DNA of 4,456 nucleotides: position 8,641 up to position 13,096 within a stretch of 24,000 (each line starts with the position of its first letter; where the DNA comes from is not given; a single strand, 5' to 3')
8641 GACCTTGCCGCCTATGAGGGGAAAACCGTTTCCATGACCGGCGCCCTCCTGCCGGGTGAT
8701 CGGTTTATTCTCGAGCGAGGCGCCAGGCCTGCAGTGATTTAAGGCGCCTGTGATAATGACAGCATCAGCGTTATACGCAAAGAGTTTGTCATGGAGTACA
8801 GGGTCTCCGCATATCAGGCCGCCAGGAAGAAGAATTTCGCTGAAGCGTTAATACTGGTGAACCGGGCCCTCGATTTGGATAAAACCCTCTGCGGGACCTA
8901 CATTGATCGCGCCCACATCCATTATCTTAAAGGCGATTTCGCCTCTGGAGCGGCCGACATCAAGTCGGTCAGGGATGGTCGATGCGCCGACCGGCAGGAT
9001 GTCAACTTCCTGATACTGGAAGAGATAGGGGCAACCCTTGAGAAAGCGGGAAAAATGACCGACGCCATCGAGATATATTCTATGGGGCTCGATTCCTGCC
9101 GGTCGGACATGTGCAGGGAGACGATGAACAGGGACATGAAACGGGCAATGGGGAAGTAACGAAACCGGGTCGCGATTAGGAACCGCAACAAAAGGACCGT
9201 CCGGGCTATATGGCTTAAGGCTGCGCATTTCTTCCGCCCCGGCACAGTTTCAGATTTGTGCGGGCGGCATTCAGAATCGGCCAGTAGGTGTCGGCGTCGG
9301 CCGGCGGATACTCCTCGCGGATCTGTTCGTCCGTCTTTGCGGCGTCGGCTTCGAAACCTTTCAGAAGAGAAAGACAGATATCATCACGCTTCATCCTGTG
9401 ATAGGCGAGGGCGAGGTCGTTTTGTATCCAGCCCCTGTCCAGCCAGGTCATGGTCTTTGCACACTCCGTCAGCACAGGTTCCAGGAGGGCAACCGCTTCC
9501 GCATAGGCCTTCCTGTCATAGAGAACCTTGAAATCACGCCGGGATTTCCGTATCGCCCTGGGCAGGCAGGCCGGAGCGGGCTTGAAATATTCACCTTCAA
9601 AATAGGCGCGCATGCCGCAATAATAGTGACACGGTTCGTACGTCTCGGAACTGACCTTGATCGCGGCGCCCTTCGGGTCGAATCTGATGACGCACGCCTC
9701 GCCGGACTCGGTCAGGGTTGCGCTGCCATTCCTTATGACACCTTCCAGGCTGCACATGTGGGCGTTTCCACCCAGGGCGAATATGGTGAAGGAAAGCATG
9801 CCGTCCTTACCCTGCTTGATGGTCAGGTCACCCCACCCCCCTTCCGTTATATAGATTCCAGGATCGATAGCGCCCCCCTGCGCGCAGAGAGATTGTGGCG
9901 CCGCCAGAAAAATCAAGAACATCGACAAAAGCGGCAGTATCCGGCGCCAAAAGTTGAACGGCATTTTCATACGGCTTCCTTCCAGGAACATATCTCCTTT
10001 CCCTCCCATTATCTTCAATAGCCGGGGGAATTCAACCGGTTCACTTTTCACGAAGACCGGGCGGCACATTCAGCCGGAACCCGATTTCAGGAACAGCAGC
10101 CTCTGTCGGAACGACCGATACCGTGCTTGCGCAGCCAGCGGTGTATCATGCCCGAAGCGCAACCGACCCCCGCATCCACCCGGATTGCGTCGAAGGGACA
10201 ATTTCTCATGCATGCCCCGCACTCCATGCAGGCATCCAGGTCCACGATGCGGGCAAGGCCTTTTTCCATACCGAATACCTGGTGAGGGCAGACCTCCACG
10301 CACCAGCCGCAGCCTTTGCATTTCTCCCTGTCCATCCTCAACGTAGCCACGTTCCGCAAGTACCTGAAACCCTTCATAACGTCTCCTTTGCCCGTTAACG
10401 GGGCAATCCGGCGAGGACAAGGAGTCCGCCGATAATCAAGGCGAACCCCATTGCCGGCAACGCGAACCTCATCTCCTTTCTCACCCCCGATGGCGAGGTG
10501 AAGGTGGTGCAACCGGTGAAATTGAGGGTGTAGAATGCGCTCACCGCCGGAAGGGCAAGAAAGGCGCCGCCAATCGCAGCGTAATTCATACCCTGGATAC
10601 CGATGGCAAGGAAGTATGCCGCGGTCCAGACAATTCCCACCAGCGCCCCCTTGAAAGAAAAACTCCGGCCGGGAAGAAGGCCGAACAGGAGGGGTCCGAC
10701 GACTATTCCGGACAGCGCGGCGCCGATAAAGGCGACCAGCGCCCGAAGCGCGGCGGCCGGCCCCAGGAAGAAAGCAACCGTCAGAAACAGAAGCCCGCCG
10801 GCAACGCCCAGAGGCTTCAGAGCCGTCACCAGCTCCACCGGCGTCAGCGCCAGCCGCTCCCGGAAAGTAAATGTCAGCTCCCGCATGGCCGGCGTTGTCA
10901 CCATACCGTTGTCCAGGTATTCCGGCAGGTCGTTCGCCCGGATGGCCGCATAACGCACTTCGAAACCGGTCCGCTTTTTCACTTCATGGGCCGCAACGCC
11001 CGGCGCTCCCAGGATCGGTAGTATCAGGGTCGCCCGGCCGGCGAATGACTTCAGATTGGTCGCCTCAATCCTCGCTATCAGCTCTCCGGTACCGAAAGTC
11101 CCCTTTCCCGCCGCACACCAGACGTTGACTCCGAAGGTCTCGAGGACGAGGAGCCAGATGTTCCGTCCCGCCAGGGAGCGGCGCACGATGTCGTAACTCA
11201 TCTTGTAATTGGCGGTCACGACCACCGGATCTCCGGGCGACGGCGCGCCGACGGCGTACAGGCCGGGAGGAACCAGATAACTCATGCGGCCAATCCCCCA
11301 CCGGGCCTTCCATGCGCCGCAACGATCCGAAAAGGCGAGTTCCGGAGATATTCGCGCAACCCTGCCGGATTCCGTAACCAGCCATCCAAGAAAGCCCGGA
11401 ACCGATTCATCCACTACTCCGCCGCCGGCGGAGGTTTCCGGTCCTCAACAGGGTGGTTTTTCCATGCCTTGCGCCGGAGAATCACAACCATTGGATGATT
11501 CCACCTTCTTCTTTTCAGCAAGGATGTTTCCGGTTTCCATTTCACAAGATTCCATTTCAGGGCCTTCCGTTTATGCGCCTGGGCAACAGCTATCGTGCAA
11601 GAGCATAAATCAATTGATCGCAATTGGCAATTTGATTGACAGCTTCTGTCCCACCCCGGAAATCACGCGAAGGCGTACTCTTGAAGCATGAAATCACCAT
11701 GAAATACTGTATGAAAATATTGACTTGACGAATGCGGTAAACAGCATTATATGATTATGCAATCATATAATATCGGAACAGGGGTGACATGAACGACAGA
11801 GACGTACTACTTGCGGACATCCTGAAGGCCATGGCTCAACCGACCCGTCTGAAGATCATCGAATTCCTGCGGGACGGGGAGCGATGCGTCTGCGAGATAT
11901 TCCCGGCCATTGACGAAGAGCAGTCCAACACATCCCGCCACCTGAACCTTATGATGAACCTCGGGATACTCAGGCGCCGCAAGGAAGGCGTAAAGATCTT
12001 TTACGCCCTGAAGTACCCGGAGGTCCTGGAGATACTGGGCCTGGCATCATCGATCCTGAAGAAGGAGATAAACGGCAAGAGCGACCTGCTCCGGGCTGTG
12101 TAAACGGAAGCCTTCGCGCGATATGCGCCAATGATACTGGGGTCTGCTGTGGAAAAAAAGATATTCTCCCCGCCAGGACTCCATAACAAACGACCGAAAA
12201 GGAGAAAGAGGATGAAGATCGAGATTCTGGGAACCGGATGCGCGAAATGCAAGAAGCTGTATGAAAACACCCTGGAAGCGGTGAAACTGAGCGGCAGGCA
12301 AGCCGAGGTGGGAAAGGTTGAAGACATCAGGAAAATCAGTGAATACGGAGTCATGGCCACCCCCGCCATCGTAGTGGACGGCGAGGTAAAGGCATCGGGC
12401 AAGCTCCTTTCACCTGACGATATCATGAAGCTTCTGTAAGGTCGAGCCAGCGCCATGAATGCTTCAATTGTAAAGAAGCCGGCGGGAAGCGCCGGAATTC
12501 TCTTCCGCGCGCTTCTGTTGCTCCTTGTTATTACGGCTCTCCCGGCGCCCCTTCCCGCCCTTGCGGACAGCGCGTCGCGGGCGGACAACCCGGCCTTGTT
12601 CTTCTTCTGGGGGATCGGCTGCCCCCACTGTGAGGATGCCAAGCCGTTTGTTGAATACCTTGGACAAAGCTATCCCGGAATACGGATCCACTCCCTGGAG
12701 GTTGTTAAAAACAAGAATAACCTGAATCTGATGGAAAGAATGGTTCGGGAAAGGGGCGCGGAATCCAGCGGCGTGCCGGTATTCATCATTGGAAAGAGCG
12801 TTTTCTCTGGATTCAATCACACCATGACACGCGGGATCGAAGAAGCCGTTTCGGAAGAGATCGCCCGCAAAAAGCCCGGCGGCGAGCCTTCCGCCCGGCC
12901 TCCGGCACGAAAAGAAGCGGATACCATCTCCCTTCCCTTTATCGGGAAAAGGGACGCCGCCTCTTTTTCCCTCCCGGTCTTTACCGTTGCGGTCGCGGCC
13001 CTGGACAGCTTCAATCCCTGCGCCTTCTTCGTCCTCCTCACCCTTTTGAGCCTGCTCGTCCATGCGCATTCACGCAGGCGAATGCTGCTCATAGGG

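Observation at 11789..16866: ArsR-headed seven-gene thiol-relay / permease / rhodanese cluster divergent from hgcAB: candidate undescribed Hg (or soft-metal) handling system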

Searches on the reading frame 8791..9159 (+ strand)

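Call 78: search_protein_families(library=pfam, proteins=[window:8791-9159:+], max_evalue=0.001)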
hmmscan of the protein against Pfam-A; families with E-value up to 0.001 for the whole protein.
window:8791-9159:+ (122 aa): 3 families
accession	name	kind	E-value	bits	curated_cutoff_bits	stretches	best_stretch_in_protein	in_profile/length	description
PF07719.23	TPR_2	-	2.3e-05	24.6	27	0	9-32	10-33/34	Tetratricopeptide repeat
PF00515.34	TPR_1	-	0.00034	20.7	27.8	0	79-100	7-28/34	Tetratricopeptide repeat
PF13424.12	TPR_12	-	0.00055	20.5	30.1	0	10-48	13-52/77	Tetratricopeptide repeat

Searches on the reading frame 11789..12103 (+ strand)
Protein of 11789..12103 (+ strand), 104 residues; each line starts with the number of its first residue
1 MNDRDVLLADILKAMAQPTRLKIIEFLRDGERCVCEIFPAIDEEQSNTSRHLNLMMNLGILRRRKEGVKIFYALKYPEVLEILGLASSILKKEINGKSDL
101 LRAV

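Call 4: search_protein_families(library=pfam, proteins=[window:11789-12103:+], max_evalue=0.01)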
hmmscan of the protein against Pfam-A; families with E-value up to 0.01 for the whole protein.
window:11789-12103:+ (104 aa): 2 families
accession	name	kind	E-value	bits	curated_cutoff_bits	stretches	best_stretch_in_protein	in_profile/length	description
PF01022.26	HTH_5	-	7.4e-13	48.6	22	1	18-61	2-45/47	Bacterial regulatory protein, arsR family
PF12840.13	HTH_20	-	0.0048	17.3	27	0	15-62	1-49/51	Helix-turn-helix domain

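Call 6: search_protein_families(library=ncbifam, proteins=[window:11789-12103:+], max_evalue=0.01)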
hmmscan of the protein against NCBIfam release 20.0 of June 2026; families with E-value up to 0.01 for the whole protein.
window:11789-12103:+ (104 aa): 9 families
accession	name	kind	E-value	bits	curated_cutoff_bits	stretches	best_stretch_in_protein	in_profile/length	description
NF033788.1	HTH_metalloreg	subfamily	2.5e-24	84.9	55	1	8-83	1-77/77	metalloregulator ArsR/SmtB family transcription factor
NF007528.0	PRK10141.1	subfamily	3.5e-13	49.4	97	1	10-75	8-74/117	metalloregulator ArsR/SmtB family transcription factor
NF033789.1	repress_SdpR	subfamily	1.3e-11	44.2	100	1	12-83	2-73/79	autorepressor SdpR family transcription factor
NF052532.1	TransRegPagRBaca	equivalog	2.1e-10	40.6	170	1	9-89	18-98/99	transcriptional repressor PagR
NF040642.1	sulf_sens_BigR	equivalog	7.5e-10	38.8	155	1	2-75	4-77/95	sulfite-sensing transcriptional repressor BigR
NF041413.1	ArsR_Rv2640c_fam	equivalog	1.4e-08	35.2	155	1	6-75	30-102/118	Rv2640c family ArsR-like transcriptional regulator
NF047906.1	CdPbTransRegCmtR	equivalog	9.3e-08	31.9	150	1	3-81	6-84/104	Cd(II)/Pb(II)-sensing metalloregulatory transcriptional regulator CmtR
NF045707.1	Dbac_1936_reg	equivalog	7.1e-07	29.2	115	1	9-87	8-86/99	ArsR/SmtB-type metalloregulator TsoR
NF053755.1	MsvR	equivalog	0.00011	22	220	1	12-65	7-60/236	transcriptional factor MsvR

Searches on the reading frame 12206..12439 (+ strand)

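Call 4: search_protein_families(library=pfam, proteins=[window:12206-12439:+], max_evalue=0.01)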
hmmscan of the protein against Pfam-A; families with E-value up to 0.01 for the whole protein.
window:12206-12439:+ (77 aa): 1 family
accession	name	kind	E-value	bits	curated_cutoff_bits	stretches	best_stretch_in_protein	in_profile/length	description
PF13192.12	Thioredoxin_3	-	5.6e-26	90.8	24.8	1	3-77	1-75/76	Thioredoxin domain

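Call 6: search_protein_families(library=ncbifam, proteins=[window:12206-12439:+], max_evalue=0.01)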
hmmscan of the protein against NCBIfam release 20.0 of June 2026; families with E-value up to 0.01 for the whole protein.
window:12206-12439:+ (77 aa): 2 families
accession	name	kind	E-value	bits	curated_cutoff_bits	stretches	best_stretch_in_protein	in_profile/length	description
TIGR00412.2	redox_disulf_2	subfamily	3.9e-29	100.8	62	1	4-77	1-74/75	MTH895/ArsE family thioredoxin-like protein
TIGR00411.1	redox_disulf_1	equivalog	3e-05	24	92.75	1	12-65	11-67/82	MJ0307 family thioredoxin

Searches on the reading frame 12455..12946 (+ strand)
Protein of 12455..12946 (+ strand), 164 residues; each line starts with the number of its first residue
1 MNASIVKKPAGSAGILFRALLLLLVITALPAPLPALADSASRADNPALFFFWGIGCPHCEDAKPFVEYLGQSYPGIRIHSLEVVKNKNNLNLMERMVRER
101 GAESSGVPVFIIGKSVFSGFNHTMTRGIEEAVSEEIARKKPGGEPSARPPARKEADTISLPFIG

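Call 48: search_protein_families(library=pfam, proteins=[window:12455-12946:+], max_evalue=10)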
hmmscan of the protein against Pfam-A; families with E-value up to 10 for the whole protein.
window:12455-12946:+ (164 aa): 2 families
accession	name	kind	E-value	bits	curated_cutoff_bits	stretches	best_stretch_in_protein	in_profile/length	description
PF00085.26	Thioredoxin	-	0.041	14.3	23.5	1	43-88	17-63/103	Thioredoxin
PF13728.12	TraF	-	0.046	14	23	1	43-78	128-162/224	F plasmid transfer operon protein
